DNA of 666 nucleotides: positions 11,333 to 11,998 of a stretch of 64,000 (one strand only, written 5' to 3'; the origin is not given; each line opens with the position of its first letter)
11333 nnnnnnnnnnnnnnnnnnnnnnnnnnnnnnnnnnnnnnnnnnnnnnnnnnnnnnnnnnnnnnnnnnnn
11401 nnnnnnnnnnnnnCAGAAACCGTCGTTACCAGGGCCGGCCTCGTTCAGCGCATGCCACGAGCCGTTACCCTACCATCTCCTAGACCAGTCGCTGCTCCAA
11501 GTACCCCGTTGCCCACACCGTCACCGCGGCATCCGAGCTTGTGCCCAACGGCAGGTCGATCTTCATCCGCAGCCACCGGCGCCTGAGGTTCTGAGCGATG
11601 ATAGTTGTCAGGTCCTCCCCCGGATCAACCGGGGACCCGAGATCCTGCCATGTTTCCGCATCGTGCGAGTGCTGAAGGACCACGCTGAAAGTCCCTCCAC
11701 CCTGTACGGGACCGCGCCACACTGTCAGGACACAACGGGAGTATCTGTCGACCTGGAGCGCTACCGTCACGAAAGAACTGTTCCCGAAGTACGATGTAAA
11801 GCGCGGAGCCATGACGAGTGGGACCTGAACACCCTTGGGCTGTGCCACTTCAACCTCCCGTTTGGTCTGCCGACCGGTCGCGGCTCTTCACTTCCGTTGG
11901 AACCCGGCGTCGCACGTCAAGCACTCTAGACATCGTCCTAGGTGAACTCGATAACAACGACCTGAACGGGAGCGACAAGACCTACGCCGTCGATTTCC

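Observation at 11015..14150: Tandem array of six paralogous small beta-rich proteins with a conserved PRFT ... W(R/K)G ... GGG ... W(L/F)R(L/M)KI.I ... W(A)xG(F/Y)L signature, plus one unrelated Gly-rich member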

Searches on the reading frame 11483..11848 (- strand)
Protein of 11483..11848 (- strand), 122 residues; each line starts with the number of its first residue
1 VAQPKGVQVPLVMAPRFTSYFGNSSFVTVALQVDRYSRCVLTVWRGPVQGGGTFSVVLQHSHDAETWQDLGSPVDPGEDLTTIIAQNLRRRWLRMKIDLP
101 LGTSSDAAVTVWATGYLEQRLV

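Call 4: search_protein_families(library=pfam, proteins=[window:11483-11848:-], max_evalue=1)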
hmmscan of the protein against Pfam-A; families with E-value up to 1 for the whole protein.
window:11483-11848:- (122 aa): 1 family
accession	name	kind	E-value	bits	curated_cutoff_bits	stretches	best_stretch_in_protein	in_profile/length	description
PF00754.31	F5_F8_type_C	-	0.002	18.7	28.2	1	23-97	32-112/127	F5/8 type C domain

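Call 6: search_protein_families(library=phrogs, proteins=[window:11483-11848:-], max_evalue=1)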
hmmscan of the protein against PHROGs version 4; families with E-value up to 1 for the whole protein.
window:11483-11848:- (122 aa): 1 family
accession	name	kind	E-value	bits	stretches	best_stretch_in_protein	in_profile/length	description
phrog_5707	-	unknown function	0.0083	17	1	28-111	29-123/134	-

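Call 9: find_homologous_proteins(query=A2, max_evalue=0.001)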
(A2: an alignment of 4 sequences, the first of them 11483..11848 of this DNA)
Query A2 (4 sequences) (122 aa, profile of the alignment): 225 proteins with E <= 0.001 among 1480 candidates; the best 120 are listed.
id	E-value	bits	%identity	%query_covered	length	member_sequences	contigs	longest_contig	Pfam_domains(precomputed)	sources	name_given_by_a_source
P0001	8.6e-49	182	42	95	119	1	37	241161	-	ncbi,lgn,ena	-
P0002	2.0e-48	181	36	90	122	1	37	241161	-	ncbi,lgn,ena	-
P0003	2.4e-47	178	100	100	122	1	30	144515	-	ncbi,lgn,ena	-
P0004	9.2e-42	160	80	99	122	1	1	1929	-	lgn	-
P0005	3.5e-40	155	44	95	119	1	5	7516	-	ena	-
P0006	7.4e-40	153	47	96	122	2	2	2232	-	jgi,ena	-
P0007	1.4e-39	153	40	95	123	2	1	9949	-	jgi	-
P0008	2.0e-39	152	33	91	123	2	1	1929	-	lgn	-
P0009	2.9e-39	152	38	94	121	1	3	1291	-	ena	-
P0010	3.6e-38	148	38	95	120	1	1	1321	-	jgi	jgi:hypothetical protein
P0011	4.2e-38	148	44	94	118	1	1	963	-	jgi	jgi:hypothetical protein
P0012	5.3e-38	147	41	94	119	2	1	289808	-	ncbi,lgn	ncbi:MAG: hypothetical protein AB7T63_00305 [Planctomycetota bacterium]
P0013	7.8e-38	147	43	94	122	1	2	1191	-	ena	-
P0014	8.4e-38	147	38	94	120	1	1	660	-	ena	-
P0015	9.9e-38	147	39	94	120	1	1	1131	-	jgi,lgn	-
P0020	1.0e-36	143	39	96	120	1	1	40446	-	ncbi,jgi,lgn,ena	-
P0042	3.7e-35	138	38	95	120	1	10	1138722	-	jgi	jgi:hypothetical protein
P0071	2.7e-32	129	39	95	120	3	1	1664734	-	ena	-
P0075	1.0e-31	127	35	94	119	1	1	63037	-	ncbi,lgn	-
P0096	5.9e-30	121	31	91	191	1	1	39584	-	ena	-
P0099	1.0e-29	121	33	94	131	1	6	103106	-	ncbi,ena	-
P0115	9.1e-29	118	34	88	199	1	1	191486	-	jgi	jgi:hypothetical protein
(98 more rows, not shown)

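Call 11: find_encoding_contigs(protein=P0012, flank=10000, max_places=3)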
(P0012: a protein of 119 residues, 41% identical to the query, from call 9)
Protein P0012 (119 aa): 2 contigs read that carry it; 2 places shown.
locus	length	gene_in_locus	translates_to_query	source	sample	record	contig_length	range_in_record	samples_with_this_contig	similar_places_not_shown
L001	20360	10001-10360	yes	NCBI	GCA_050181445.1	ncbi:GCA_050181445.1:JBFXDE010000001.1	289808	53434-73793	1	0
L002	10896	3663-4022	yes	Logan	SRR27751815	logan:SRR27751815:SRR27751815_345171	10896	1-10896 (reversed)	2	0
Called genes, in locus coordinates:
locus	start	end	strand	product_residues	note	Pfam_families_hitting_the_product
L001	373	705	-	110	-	-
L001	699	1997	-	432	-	PF03237:Terminase_6N, PF17289:Terminase_6C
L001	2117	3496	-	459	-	PF03237:Terminase_6N (weak), PF17289:Terminase_6C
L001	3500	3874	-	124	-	-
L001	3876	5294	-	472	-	PF01555:N6_N4_Mtase (weak)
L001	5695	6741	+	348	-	PF04542:Sigma70_r2, PF08281:Sigma70_r4_2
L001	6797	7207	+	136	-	-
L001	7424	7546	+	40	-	-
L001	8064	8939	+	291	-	-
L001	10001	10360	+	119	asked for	-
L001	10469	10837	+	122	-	-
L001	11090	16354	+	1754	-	-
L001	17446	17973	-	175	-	-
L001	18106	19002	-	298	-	-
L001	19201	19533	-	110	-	-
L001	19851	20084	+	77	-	PF14424:Toxin-deaminase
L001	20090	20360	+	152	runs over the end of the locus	PF09346:SMI1_KNR4, PF14568:SUKH_6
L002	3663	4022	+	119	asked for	-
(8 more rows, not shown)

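Call 12: find_encoding_contigs(protein=P0042, flank=10000, max_places=3)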
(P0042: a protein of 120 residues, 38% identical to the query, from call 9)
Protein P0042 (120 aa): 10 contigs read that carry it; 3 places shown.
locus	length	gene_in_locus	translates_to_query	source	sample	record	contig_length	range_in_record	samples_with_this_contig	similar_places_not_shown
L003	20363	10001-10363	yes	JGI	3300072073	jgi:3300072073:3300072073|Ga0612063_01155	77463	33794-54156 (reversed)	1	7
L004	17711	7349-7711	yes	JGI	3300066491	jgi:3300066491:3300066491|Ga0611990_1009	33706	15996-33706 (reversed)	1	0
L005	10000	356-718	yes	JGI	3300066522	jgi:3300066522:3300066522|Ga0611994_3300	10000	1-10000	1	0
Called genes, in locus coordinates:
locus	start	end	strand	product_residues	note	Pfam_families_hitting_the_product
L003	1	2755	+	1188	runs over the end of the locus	PF00069:Pkinase, PF07714:PK_Tyr_Ser-Thr, PF13191:AAA_16, PF13401:AAA_22 (weak), PF07719:TPR_2 (faint), PF13424:TPR_12 (weak), PF17874:TPR_MalT, PF13424:TPR_12, +4 more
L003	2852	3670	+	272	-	-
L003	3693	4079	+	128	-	-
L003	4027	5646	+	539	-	PF13715:CarbopepD_reg_2 (faint), PF13620:CarboxypepD_reg (weak)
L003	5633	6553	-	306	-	PF07998:Peptidase_M54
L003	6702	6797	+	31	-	-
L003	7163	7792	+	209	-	-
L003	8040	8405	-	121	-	-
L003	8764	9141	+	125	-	-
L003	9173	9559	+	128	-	-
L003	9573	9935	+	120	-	-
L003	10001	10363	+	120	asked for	-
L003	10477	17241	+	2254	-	-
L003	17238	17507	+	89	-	-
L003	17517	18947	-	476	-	PF20042:DUF6444, PF13005:zf-IS66 (weak), PF03050:DDE_Tnp_IS66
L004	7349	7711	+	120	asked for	-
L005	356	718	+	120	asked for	-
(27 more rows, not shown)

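Call 31: find_encoding_contigs(protein=P0071, flank=10000, max_places=2)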
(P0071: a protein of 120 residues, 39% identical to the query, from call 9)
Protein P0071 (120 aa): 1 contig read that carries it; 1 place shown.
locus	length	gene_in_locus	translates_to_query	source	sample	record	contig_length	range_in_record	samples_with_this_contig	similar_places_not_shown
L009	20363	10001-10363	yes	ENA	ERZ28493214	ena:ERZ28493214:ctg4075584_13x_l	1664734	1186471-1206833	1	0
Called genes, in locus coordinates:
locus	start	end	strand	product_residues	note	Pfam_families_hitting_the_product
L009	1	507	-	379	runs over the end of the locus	PF01820:Dala_Dala_lig_N, PF07478:Dala_Dala_lig_C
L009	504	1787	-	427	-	PF01704:UDPGP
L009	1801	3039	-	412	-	PF00109:ketoacyl-synt, PF02801:Ketoacyl-synt_C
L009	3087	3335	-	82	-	PF23297:ACP_SdgA_C (weak), PF00550:PP-binding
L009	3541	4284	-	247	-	PF00106:adh_short, PF08659:KR, PF01370:Epimerase (weak), PF13561:adh_short_C2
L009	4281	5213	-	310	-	PF00698:Acyl_transf_1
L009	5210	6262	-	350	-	PF02504:FA_synthesis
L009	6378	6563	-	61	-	PF01783:Ribosomal_L32p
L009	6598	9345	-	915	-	PF01411:tRNA-synt_2c, PF07973:tRNA_SAD, PF02272:DHHA1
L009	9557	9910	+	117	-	-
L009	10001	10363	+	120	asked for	-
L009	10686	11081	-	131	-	-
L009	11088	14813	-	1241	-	-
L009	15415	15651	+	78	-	-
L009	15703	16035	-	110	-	-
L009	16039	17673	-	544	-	-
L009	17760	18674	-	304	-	-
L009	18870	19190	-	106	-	-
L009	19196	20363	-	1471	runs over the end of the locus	-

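Call 32: find_encoding_contigs(protein=P0115, flank=10000, max_places=2)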
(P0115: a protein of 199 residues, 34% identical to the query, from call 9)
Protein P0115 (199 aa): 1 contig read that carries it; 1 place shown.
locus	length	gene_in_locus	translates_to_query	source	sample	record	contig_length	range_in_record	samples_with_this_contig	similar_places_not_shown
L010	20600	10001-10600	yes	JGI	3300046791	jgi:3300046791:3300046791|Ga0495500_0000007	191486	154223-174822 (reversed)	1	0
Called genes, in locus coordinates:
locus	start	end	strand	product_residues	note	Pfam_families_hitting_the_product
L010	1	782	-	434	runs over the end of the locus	PF04055:Radical_SAM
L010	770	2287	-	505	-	PF04055:Radical_SAM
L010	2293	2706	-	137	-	PF27806:HxsD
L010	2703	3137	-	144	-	-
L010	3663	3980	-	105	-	-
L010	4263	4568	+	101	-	-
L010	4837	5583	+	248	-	-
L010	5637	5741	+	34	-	-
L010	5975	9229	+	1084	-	PF05345:He_PIG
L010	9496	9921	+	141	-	-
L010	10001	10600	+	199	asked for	-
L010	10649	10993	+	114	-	-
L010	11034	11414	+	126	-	-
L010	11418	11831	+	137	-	-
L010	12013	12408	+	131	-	-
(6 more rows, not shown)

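Call 33: find_encoding_contigs(protein=P0099, flank=10000, max_places=2)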
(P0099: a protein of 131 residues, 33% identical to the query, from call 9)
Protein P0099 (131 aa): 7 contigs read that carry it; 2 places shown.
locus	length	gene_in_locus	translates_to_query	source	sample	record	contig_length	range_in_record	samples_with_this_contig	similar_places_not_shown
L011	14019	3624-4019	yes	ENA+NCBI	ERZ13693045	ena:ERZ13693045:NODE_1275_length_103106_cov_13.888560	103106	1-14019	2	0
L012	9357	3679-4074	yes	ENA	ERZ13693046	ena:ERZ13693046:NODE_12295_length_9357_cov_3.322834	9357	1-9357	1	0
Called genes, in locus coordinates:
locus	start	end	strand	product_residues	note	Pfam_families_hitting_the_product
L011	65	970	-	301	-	-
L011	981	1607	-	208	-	PF02075:RuvC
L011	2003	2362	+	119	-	-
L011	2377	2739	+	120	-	-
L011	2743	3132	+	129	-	-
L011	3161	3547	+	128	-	-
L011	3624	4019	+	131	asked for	-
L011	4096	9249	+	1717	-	-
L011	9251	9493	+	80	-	-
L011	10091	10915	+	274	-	-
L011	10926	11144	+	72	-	-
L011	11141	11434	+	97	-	-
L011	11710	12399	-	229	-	-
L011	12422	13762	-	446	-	PF02463:SMC_N (weak), PF11398:DUF2813 (weak), PF13175:AAA_15, PF13304:AAA_21, PF13175:AAA_15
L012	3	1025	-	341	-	?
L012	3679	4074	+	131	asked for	-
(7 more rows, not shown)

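Call 74: find_encoding_contigs(protein=P0075, flank=10000, max_places=1)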
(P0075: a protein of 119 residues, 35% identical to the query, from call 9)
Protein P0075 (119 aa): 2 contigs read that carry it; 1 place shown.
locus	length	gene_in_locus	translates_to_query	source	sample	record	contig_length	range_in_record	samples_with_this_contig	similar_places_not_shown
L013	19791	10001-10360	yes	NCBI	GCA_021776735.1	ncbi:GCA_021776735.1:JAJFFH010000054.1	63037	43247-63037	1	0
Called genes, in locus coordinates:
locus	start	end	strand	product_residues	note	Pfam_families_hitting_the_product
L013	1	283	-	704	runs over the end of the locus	PF09250:Prim-Pol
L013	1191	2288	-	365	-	-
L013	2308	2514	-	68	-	PF13560:HTH_31, PF01381:HTH_3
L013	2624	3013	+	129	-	-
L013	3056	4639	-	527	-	-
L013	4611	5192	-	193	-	-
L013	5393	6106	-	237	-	PF00239:Resolvase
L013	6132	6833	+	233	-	-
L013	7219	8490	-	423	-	PF00929:RNase_T, PF00533:BRCT (weak)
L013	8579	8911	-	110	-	-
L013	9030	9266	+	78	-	-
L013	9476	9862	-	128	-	-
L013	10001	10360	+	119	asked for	-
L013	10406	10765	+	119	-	-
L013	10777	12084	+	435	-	-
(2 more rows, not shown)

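Call 75: find_encoding_contigs(protein=P0020, flank=10000, max_places=1)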
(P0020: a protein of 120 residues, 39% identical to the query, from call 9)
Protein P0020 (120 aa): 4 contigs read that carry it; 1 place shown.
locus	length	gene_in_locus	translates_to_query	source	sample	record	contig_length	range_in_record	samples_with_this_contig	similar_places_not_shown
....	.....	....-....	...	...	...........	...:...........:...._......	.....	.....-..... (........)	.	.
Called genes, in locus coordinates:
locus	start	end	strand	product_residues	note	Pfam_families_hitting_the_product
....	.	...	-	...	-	?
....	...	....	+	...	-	-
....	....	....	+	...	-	-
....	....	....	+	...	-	-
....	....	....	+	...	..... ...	-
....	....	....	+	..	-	-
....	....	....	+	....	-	-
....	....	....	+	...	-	-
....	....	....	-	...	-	-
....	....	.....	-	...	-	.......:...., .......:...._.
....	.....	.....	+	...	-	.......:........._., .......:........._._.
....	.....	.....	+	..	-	-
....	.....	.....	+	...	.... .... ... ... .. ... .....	-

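Call 76: find_encoding_contigs(protein=P0096, flank=10000, max_places=1)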
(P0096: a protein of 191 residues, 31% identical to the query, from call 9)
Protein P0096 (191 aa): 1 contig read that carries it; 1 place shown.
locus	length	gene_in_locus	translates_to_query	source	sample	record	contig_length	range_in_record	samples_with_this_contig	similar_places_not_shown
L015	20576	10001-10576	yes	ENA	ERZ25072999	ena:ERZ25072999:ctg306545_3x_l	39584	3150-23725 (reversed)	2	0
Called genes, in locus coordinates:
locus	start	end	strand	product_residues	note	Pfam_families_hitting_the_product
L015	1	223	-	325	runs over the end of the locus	-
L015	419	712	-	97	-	-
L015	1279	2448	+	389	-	-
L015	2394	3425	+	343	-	PF00512:HisKA, PF02518:HATPase_c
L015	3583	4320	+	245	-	-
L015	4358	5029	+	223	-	PF00702:Hydrolase, PF12710:HAD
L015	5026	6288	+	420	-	PF00389:2-Hacid_dh, PF02826:2-Hacid_dh_C, PF22629:ACT_AHAS_ss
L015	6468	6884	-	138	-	-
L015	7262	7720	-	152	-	-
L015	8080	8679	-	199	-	PF11948:DUF3465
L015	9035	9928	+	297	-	PF08281:Sigma70_r4_2 (faint)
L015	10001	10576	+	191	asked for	-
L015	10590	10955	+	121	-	-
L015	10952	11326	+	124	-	-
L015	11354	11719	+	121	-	-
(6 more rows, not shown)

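Call 87: find_encoding_contigs(protein=P0003, flank=6000, max_places=4)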
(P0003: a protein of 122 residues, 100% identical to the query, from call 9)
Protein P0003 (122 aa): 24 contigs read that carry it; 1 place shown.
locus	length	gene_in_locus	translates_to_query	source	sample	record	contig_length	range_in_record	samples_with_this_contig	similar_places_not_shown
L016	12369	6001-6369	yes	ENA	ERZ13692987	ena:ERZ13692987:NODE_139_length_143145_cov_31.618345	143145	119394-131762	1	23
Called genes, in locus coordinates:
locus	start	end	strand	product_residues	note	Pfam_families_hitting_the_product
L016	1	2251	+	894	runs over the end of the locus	-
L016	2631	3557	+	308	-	-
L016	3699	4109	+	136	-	-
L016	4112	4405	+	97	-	-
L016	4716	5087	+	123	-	-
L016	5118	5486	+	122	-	-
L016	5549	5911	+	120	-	-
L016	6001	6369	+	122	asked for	-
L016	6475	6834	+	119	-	-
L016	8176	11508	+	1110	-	-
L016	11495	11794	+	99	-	-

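Call 94: list_cluster_members(proteins=[P0003, P0001, P0121, P0136])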
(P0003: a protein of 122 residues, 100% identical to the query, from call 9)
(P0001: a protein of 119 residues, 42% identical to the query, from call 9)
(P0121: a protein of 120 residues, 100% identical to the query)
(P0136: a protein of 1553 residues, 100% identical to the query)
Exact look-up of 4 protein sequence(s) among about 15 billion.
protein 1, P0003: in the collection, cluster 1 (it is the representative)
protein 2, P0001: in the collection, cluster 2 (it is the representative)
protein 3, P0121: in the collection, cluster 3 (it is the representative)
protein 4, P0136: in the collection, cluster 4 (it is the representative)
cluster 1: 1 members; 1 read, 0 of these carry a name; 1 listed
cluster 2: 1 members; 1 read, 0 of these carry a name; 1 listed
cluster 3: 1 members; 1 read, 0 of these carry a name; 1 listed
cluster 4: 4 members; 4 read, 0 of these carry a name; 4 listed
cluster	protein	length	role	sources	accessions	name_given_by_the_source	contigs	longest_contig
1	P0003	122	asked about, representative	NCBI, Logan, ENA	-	-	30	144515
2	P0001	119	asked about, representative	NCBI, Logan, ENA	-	-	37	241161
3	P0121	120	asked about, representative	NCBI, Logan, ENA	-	-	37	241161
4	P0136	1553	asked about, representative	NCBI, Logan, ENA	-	-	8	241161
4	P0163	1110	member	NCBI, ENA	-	-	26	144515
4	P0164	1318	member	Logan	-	-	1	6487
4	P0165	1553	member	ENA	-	-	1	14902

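Call 100: search_protein_families(library=padloc, proteins=[window:11483-11848:-], max_evalue=0.01)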
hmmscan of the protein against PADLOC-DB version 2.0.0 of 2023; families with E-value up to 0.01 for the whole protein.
window:11483-11848:- (122 aa): 0 families
